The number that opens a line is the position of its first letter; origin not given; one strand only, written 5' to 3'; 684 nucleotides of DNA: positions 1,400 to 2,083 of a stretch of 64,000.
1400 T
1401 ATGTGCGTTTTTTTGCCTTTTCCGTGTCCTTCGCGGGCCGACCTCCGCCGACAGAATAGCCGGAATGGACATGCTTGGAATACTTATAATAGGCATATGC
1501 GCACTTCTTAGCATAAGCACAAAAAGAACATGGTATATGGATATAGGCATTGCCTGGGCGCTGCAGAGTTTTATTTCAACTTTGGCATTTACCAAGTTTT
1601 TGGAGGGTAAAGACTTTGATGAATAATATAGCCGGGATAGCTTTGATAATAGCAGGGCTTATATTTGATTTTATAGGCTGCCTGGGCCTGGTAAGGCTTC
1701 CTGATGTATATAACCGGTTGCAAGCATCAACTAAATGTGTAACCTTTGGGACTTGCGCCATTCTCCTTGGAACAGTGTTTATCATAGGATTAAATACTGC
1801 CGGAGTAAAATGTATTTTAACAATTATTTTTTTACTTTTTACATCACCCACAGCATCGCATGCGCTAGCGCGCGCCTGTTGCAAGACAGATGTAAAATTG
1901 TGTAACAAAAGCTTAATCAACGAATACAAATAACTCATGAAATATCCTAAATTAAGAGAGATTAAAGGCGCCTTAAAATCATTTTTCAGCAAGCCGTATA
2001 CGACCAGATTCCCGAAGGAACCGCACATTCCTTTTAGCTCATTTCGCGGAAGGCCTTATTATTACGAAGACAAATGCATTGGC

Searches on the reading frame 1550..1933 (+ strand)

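Call 76: search_protein_families(library=pfam, proteins=[window:1550-1933:+], max_evalue=0.0001)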
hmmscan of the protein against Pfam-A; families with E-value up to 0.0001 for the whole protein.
window:1550-1933:+ (127 aa): 1 family
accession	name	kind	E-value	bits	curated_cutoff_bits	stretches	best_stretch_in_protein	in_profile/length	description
PF03334.19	PhaG_MnhG_YufB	-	8.5e-25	87.2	23.4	1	32-110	1-79/80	Na+/H+ antiporter subunit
